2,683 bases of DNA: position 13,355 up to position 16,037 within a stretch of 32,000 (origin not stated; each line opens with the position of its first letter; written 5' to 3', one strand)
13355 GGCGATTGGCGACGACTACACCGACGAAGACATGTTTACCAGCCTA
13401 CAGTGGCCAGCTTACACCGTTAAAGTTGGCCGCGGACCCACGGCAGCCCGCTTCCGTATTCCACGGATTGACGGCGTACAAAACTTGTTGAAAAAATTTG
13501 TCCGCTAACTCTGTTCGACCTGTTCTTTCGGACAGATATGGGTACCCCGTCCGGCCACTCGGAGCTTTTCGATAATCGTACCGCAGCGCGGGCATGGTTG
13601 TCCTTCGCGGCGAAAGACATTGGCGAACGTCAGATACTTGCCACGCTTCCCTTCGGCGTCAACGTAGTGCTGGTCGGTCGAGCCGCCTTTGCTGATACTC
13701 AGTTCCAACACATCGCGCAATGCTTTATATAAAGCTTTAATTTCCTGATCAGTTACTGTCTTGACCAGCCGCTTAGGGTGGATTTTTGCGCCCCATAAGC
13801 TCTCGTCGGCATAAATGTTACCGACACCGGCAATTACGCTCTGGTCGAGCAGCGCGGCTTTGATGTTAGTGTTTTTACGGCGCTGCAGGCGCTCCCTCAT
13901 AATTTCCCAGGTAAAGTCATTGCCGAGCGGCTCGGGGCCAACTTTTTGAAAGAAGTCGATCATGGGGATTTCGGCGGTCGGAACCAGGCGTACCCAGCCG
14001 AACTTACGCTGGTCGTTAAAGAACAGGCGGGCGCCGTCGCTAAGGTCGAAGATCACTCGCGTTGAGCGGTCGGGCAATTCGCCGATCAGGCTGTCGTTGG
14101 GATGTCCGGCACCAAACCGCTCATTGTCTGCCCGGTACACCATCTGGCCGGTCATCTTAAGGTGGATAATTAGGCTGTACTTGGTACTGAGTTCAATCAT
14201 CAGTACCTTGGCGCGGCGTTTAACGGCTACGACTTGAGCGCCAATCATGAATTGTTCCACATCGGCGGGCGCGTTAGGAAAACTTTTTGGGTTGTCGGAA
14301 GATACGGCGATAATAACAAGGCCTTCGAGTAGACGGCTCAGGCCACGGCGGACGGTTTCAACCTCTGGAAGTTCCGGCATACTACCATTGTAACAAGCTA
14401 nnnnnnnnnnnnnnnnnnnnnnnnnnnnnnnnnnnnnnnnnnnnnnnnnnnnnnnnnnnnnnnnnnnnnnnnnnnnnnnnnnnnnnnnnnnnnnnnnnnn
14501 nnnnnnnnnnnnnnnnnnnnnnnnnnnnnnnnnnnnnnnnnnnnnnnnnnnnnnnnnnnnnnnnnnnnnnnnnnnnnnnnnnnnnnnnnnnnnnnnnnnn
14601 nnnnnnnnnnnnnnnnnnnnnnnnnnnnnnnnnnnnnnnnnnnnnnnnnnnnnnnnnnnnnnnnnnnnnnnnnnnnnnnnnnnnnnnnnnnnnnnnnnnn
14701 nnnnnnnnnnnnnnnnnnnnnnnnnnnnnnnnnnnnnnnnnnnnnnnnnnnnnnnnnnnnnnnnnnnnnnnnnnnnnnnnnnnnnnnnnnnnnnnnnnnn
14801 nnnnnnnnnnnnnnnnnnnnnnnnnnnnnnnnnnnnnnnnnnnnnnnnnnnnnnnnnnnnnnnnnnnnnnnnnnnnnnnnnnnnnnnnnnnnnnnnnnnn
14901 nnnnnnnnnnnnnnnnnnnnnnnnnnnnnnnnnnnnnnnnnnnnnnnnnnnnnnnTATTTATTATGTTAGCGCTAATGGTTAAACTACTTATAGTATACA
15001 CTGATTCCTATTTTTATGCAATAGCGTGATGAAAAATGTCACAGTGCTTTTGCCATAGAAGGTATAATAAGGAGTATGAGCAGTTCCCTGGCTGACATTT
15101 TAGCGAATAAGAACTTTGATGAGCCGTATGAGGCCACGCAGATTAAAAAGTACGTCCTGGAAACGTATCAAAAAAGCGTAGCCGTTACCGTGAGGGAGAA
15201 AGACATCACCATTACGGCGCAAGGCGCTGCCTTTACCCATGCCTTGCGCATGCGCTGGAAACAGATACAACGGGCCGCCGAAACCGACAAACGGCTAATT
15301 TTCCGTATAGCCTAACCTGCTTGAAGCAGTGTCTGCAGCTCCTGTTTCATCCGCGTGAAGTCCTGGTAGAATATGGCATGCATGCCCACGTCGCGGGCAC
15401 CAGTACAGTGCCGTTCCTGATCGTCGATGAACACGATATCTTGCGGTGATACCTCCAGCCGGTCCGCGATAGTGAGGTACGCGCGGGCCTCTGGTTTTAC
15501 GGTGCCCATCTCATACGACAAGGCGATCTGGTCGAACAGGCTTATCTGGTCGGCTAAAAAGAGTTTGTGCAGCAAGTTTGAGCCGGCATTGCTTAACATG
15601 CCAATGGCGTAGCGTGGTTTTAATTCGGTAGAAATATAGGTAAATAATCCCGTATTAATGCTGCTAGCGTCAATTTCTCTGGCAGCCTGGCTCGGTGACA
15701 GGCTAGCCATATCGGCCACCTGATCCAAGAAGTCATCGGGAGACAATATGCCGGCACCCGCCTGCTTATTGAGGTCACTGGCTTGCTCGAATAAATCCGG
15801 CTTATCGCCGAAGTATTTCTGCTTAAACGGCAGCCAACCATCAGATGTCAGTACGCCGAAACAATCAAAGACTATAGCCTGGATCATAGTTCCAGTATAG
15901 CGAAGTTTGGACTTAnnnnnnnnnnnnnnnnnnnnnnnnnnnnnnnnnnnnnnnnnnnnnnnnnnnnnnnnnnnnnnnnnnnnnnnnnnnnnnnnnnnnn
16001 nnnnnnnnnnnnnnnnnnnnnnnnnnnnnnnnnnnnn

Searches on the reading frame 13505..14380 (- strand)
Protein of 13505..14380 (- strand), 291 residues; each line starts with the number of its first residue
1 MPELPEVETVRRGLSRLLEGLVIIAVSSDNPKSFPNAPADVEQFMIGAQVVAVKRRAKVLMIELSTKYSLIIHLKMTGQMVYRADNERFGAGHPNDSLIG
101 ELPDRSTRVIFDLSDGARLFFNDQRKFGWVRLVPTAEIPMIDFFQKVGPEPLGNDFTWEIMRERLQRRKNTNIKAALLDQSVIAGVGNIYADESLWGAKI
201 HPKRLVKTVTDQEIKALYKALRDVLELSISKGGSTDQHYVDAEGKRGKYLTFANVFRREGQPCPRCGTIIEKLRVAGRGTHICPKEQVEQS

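Call 57: search_protein_families(library=pfam, proteins=[window:13505-14380:-], max_evalue=0.001)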
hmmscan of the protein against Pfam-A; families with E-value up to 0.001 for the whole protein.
window:13505-14380:- (291 aa): 4 families
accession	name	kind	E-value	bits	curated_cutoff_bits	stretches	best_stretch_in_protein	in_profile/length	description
PF01149.29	Fapy_DNA_glyco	-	1.8e-30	106.4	25.5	1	1-129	1-116/117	Formamidopyrimidine-DNA glycosylase N-terminal domain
PF06831.19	H2TH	-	2.2e-28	98.5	34.7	1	147-235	1-88/93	Formamidopyrimidine-DNA glycosylase H2TH domain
PF06827.20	zf-FPG_IleRS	-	1e-10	41.6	21.3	1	260-284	1-25/30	Zinc finger found in FPG and IleRS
PF05833.16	NFACT_N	-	4.9e-05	22.7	31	1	155-245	172-259/456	NFACT N-terminal and middle domains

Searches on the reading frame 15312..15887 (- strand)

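Call 57: search_protein_families(library=pfam, proteins=[window:15312-15887:-], max_evalue=0.001)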
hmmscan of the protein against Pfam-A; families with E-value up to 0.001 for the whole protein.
window:15312-15887:- (191 aa): 3 families
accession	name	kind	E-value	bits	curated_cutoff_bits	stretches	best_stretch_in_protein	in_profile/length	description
PF00702.32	Hydrolase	-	2.3e-09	38.4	26.4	1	2-168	1-191/191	haloacid dehalogenase-like hydrolase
PF13419.12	HAD_2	-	1.1e-07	32.5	23.8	1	92-173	95-177/178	Haloacid dehalogenase-like hydrolase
PF13242.12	Hydrolase_like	-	0.00059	20.1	22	0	131-175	4-49/75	HAD-hyrolase-like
